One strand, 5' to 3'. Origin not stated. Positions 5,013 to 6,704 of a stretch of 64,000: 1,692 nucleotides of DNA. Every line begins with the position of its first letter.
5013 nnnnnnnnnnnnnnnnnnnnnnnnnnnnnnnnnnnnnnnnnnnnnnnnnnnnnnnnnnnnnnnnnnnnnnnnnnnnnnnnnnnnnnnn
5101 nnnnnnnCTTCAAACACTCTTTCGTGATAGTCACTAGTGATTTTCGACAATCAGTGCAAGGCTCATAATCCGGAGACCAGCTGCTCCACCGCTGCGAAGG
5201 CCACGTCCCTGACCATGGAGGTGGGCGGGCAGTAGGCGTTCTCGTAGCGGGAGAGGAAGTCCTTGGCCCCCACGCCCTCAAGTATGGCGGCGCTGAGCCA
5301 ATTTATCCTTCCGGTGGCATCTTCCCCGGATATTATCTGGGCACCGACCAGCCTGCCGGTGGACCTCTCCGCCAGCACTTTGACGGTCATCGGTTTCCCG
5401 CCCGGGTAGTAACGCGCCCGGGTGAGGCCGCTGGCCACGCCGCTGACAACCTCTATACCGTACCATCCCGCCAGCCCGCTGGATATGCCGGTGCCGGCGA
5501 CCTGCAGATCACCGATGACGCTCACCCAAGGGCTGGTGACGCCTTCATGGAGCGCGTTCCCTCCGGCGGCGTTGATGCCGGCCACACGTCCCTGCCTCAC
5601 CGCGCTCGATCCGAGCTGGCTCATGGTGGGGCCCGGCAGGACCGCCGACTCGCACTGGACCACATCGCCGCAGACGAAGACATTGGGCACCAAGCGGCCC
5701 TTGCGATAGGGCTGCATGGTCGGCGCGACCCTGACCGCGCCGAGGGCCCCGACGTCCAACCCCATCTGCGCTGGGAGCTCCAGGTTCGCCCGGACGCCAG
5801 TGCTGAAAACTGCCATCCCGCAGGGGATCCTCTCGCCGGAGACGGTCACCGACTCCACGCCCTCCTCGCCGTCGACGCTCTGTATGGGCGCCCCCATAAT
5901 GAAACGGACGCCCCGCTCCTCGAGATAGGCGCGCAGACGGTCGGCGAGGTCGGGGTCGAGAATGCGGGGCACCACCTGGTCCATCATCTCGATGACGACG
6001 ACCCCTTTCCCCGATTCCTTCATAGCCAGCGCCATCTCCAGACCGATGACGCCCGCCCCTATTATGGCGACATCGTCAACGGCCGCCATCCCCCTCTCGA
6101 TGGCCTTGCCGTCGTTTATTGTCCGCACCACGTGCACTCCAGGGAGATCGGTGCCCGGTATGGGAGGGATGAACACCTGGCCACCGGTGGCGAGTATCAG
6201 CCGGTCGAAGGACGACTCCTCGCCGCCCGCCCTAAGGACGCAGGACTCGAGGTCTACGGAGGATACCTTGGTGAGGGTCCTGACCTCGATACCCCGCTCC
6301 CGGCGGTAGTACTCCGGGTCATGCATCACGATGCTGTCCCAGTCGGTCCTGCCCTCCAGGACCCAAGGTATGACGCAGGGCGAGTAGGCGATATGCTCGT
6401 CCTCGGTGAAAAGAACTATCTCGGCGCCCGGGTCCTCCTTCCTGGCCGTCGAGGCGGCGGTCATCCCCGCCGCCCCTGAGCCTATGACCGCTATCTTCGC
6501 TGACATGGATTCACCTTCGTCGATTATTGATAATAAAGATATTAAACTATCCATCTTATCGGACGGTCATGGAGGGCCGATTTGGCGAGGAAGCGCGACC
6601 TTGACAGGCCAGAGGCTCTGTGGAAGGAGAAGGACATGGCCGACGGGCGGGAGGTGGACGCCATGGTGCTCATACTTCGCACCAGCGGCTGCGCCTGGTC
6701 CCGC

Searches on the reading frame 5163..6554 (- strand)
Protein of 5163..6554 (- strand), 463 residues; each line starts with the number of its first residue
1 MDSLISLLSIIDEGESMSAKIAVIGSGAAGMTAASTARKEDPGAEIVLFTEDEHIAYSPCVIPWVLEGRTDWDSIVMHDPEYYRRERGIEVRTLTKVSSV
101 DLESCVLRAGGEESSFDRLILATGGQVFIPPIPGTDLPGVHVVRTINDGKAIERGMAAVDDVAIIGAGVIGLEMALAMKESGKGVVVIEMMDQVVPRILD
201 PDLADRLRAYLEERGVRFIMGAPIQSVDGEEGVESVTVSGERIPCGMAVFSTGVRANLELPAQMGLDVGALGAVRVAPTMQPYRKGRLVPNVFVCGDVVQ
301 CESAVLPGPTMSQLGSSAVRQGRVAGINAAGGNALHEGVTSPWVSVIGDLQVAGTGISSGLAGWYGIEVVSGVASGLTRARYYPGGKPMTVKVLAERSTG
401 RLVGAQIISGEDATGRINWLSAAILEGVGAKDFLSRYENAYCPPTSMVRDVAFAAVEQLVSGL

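Call 53: search_protein_families(library=pfam, proteins=[window:5163-6554:-], max_evalue=0.001)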
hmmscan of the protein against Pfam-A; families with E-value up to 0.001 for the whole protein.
window:5163-6554:- (463 aa): 11 families
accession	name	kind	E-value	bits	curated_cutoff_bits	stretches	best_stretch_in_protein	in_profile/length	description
PF07992.20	Pyr_redox_2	-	4.8e-55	187.5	26.1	1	20-309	2-278/291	Pyridine nucleotide-disulphide oxidoreductase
PF00070.33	Pyr_redox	-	1.1e-21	77.6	22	1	162-239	2-80/82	Pyridine nucleotide-disulphide oxidoreductase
PF01266.30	DAO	-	1.9e-13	51.1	27.9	0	161-191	1-31/353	FAD dependent oxidoreductase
PF03486.20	HI0933_like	-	4.3e-11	43.2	50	0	20-52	2-32/244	HI0933-like protein Rossmann domain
PF02852.28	Pyr_redox_dim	-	1.3e-09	38.6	25.3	1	346-434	5-93/110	Pyridine nucleotide-disulphide oxidoreductase, dimerisation domain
PF13450.12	NAD_binding_8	-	7.1e-09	36.3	21.9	0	23-55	1-31/68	NAD(P)-binding Rossmann-like domain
PF00890.30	FAD_binding_2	-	8.8e-09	35.5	20.4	0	21-59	2-42/414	FAD binding domain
PF13738.12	Pyr_redox_3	-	9.2e-09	35.4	30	1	85-296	92-305/305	Pyridine nucleotide-disulphide oxidoreductase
PF05834.18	Lycopene_cycl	-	0.00018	21.1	23.4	0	161-193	1-35/380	Lycopene cyclase protein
PF01262.27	AlaDh_PNT_C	-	0.00019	21.4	23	0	18-39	28-49/214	Alanine dehydrogenase/PNT, C-terminal domain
PF01946.23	Thi4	-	0.00071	19.3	26.2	0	17-50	16-48/235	Thi4 family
